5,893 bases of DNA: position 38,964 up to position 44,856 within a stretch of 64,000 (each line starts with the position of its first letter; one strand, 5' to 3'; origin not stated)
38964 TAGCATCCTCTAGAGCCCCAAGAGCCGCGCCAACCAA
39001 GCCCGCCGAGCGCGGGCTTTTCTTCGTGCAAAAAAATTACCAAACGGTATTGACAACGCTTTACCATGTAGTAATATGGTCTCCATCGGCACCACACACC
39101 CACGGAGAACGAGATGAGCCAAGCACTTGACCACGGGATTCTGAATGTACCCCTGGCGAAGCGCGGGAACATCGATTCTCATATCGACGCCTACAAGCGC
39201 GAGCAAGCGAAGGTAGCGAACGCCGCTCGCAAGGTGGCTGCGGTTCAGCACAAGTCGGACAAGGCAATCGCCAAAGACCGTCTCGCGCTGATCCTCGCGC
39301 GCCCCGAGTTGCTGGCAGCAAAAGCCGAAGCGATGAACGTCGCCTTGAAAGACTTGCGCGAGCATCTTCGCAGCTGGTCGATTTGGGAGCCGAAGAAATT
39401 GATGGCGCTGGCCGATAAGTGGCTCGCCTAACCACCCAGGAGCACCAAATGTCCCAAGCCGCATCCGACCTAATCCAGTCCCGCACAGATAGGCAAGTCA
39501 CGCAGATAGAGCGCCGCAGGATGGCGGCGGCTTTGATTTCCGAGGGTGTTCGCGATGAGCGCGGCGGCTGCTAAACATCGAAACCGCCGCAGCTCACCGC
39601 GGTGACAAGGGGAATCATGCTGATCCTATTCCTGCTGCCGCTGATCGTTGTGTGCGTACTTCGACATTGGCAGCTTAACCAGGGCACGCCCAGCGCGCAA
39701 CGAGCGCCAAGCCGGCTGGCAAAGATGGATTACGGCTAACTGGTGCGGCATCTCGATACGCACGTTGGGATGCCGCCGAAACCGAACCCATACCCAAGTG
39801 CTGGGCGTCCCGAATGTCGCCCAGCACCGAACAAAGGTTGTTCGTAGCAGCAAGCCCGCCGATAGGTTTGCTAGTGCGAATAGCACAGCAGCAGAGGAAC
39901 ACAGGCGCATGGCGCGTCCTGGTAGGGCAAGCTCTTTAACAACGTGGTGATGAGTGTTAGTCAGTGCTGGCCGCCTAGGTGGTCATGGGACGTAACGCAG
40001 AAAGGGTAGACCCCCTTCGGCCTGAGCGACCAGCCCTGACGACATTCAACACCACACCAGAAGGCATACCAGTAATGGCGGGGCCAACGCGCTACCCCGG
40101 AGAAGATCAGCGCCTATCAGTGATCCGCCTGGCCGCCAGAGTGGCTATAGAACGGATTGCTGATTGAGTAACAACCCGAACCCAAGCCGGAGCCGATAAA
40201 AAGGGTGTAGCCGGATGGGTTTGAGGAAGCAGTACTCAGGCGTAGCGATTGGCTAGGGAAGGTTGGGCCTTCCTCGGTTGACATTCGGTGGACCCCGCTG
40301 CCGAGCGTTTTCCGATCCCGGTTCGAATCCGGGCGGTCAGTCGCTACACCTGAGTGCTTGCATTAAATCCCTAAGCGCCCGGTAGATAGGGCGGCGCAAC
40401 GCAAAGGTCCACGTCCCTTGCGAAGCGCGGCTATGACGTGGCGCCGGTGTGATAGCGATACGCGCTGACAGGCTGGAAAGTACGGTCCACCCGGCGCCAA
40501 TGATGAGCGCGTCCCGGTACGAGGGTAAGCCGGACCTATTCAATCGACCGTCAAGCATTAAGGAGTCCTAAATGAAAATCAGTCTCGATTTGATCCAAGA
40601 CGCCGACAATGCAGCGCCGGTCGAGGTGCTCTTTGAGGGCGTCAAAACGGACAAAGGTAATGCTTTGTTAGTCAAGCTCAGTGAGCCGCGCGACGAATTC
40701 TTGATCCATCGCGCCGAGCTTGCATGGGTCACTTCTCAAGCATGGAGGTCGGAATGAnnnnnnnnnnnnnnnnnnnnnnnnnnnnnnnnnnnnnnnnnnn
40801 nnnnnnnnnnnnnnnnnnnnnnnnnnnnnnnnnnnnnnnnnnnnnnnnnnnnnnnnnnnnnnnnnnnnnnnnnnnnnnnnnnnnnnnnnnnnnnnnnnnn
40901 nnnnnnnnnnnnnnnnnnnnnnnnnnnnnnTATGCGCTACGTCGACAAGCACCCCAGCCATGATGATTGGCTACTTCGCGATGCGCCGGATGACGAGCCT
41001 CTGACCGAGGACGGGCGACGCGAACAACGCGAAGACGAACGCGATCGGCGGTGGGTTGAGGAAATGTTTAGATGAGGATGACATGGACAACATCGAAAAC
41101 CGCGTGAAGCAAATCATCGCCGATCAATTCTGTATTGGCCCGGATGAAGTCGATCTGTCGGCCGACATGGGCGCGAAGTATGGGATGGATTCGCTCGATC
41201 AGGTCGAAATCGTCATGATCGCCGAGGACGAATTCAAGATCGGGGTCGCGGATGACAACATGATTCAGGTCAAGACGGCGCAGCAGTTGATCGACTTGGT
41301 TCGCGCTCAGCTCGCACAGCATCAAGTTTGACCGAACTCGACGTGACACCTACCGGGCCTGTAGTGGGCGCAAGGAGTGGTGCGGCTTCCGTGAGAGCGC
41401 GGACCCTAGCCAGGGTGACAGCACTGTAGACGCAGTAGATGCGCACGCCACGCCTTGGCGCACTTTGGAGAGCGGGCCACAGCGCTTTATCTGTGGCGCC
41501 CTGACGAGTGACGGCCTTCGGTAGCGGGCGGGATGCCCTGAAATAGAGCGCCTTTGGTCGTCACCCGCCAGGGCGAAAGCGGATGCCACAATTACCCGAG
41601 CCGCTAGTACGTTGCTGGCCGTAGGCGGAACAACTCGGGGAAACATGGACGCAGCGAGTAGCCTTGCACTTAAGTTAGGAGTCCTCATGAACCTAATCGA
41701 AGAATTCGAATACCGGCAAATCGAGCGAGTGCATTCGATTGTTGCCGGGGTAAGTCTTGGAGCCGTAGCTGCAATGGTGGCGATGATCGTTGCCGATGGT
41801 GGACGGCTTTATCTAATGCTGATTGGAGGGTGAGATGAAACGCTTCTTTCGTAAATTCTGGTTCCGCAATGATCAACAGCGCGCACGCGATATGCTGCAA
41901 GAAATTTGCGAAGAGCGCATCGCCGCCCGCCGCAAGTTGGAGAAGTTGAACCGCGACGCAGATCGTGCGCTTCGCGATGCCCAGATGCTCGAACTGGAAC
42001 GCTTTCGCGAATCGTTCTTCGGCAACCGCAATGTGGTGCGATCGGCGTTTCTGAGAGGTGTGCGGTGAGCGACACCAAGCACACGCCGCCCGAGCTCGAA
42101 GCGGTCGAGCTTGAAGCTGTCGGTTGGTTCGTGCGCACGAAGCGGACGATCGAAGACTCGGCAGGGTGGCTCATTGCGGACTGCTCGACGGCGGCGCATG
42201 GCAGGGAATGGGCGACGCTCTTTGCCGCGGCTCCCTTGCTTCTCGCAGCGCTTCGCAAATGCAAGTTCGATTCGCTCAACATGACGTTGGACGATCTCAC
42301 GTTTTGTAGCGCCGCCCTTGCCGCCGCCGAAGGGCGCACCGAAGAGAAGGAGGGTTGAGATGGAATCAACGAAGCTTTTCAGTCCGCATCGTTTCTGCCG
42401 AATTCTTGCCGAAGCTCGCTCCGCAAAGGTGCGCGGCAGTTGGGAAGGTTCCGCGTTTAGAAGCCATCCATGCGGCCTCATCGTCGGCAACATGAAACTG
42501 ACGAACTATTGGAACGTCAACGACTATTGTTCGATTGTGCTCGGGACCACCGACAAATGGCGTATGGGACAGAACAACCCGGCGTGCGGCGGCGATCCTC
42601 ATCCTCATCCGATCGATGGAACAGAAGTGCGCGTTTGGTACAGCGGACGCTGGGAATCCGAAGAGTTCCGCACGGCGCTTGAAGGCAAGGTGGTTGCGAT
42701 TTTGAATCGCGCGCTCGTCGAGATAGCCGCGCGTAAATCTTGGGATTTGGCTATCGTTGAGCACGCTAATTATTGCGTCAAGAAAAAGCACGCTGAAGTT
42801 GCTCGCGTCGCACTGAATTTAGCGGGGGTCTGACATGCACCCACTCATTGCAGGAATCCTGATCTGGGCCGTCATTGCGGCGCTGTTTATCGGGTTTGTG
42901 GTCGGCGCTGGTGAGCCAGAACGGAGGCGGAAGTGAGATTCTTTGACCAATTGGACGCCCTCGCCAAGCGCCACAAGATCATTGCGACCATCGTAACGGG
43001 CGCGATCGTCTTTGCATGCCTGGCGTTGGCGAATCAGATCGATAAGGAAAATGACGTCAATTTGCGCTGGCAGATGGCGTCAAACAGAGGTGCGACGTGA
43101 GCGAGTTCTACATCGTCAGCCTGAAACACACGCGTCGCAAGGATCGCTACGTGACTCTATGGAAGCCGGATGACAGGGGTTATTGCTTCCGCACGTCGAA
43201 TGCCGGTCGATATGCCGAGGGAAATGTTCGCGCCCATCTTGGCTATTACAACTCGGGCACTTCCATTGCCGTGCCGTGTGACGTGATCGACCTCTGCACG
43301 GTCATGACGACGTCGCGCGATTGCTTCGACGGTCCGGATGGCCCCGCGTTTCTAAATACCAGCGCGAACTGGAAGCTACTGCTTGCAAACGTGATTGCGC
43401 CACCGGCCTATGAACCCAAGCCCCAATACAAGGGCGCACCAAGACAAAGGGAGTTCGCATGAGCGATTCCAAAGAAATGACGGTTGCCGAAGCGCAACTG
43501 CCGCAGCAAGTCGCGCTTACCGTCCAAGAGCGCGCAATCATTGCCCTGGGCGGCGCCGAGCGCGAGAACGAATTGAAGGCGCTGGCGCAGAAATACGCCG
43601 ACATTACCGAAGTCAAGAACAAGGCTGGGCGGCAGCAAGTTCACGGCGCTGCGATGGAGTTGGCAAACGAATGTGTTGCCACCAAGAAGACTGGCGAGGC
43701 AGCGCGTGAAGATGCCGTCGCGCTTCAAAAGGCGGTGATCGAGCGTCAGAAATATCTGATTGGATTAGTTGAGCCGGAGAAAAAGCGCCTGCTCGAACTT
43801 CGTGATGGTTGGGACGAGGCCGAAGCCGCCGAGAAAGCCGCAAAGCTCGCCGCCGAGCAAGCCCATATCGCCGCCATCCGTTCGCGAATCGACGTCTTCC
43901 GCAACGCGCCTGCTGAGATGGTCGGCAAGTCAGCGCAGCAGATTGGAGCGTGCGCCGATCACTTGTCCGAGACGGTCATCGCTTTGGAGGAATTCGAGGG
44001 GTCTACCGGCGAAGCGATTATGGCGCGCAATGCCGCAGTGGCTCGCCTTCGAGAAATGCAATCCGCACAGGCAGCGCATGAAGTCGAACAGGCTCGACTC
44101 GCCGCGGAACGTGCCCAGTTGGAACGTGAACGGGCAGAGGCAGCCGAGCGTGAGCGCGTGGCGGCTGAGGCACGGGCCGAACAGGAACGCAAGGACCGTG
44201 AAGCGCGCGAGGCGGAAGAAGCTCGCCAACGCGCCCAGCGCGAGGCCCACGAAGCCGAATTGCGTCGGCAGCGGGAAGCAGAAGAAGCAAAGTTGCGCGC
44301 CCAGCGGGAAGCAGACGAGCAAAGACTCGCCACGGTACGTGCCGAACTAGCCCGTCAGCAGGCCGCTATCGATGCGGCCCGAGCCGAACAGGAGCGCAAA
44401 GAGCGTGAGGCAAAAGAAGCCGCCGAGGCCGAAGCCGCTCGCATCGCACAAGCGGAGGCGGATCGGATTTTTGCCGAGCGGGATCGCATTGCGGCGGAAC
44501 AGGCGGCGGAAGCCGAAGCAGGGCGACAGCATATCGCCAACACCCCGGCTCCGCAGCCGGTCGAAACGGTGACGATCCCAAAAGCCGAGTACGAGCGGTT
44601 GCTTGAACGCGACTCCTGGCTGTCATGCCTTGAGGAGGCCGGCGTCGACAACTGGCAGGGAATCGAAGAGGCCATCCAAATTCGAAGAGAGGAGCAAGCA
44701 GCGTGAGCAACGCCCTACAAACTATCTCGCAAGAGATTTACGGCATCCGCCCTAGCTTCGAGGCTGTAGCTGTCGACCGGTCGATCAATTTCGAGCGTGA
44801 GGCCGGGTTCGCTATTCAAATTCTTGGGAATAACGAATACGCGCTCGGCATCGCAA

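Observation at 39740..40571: About 0.8 kb untranslated, hairpin-rich segment with a perfect rrn-type boxA inside the PL-like early operon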

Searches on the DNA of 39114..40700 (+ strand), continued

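Call 84: search_rna_families(source=L018, start=1000, end=2150, threshold=evalue, max_evalue=10, show_alignments=4)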
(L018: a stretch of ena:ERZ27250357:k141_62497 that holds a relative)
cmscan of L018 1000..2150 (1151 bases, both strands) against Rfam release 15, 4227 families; matches with E-value up to 10: 6.
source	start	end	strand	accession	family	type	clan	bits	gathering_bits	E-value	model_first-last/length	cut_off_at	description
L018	1096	1117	+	RF01114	TMV_UPD-PK1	Cis-reg;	-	24.9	33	0.017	1-22/22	no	Pseudoknot of upstream pseudoknot domain (UPD) of the 3'UTR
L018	1060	1130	+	RF02276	Hammerhead_II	Gene; ribozyme;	CL00010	23.2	37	0.053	1-66/66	no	Hammerhead ribozyme (type II)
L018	1427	1519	-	RF03349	mir-3151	Gene; miRNA;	-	18.8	83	3.6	1-85/85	no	mir-3151 microRNA precursor family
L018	1422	1524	-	RF03195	mir-3934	Gene; miRNA;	-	18.2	84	2.4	12-82/92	no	mir-3934 microRNA precursor family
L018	1396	1461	+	RF02087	Yar_3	Gene; lncRNA;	-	13.3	50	1.5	1-67/67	no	Yellow-achaete intergenic RNA conserved region 3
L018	1449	1587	-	RF01881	Xist_exon4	Gene; lncRNA;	-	12.3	100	7.1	1-126/126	no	X-chromosome inactivation gene exon 4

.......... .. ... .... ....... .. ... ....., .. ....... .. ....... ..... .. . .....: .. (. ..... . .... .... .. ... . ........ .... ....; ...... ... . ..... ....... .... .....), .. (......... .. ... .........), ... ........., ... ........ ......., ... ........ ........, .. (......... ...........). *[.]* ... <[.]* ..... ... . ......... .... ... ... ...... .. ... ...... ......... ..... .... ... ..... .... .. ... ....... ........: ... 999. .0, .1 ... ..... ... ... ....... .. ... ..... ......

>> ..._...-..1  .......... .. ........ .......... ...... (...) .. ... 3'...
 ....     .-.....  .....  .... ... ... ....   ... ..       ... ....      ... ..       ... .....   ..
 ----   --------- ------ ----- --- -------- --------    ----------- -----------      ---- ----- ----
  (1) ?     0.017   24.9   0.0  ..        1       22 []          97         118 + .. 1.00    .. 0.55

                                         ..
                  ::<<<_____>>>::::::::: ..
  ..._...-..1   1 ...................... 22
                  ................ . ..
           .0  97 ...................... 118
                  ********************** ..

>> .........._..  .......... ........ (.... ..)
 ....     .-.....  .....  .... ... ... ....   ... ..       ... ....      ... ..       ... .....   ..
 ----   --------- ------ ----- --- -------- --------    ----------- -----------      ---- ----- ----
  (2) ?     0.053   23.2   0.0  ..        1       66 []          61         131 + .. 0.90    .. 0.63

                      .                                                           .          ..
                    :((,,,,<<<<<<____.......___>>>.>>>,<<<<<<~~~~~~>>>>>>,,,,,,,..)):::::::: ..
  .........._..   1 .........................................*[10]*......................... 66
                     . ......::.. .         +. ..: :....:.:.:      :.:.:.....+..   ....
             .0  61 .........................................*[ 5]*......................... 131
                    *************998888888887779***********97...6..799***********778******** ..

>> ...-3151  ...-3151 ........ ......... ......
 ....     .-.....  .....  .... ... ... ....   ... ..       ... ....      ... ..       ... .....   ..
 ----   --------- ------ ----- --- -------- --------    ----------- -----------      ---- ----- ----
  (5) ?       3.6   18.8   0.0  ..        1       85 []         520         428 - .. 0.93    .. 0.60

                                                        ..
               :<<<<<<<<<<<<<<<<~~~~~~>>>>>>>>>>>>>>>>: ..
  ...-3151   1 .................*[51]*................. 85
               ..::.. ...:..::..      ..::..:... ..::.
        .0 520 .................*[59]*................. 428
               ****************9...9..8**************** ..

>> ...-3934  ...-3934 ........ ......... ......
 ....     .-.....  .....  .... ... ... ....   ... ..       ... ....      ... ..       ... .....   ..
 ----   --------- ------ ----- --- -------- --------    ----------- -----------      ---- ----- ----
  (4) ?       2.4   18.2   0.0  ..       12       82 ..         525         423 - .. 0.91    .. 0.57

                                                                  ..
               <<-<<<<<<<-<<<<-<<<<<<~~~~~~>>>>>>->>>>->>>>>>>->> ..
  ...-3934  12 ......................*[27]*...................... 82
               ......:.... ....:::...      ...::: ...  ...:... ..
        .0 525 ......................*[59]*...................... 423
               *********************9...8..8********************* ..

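Call 95: search_dna_similar(query=window:39575-40575:+, collection=plasmids, mode=distant, max_evalue=0.01, max_rows=20)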
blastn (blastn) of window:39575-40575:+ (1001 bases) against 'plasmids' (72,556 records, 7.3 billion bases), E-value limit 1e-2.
No match.

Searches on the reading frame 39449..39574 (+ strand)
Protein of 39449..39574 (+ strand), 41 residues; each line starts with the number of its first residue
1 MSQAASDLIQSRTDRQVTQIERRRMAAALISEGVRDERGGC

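Call 9: search_protein_families(library=phrogs, proteins=[window:39449-39574:+], max_evalue=0.1)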
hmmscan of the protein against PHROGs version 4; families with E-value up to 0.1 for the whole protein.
window:39449-39574:+ (41 aa): 1 family
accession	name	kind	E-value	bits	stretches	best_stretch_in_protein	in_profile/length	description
phrog_20909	-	unknown function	0.00027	21.7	1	1-41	1-43/43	-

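Call 10: search_protein_families(library=pfam, proteins=[window:39449-39574:+], max_evalue=0.1)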
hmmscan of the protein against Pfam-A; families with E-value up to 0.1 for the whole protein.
window:39449-39574:+ (41 aa): 0 families

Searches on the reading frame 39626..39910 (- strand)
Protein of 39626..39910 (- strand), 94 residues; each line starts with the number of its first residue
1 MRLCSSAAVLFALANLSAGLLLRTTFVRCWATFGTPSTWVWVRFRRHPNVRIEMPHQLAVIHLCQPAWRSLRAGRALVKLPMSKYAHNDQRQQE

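Call 9: search_protein_families(library=phrogs, proteins=[window:39626-39910:-], max_evalue=0.1)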
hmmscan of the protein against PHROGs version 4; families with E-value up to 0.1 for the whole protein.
window:39626-39910:- (94 aa): 0 families

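Call 10: search_protein_families(library=pfam, proteins=[window:39626-39910:-], max_evalue=0.1)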
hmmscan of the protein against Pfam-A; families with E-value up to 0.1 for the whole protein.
window:39626-39910:- (94 aa): 1 family
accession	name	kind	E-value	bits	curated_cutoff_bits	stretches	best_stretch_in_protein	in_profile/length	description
PF23507.1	YqiM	-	0.017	15.7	27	1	58-69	16-27/27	YqiM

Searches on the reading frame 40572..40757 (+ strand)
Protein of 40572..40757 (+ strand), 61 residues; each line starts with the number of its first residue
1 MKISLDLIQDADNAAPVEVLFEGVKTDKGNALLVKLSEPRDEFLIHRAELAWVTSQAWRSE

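Call 9: search_protein_families(library=phrogs, proteins=[window:40572-40757:+], max_evalue=0.1)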
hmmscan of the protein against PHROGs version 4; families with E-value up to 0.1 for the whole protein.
window:40572-40757:+ (61 aa): 0 families

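Call 10: search_protein_families(library=pfam, proteins=[window:40572-40757:+], max_evalue=0.1)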
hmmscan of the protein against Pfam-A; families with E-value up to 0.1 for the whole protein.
window:40572-40757:+ (61 aa): 0 families

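Call 14: find_related_loci(query=window:40572-40757:+, collection=viral_contigs, flank=4000)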
Query window:40572-40757:+ (61 aa) in viral_contigs; peptide patterns used: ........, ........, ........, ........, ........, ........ (x = any residue, [..] = any of these).
32 stretches matched a pattern, but none encodes a relative of the query by tblastn (E <= 1e-3).

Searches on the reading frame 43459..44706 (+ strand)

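Call 71: search_protein_families(library=phrogs, proteins=[window:43459-44706:+], max_evalue=0.00001)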
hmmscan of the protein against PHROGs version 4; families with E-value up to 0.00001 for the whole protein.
window:43459-44706:+ (415 aa): 5 families
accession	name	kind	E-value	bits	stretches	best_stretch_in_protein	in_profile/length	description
phrog_21091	-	unknown function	8.1e-47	161.5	1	18-412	14-404/407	-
phrog_6234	-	moron, auxiliary metabolic gene and host takeover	6.2e-13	49.6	1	369-412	2-45/47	host RecBCD nuclease inhibitor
phrog_16469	-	unknown function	1.8e-09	38.6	1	35-354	39-352/392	-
phrog_4790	-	moron, auxiliary metabolic gene and host takeover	2.5e-09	38.6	1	374-413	94-133/139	host RecBCD nuclease inhibitor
phrog_14858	-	unknown function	5.7e-06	27.2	0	370-401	3-34/55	-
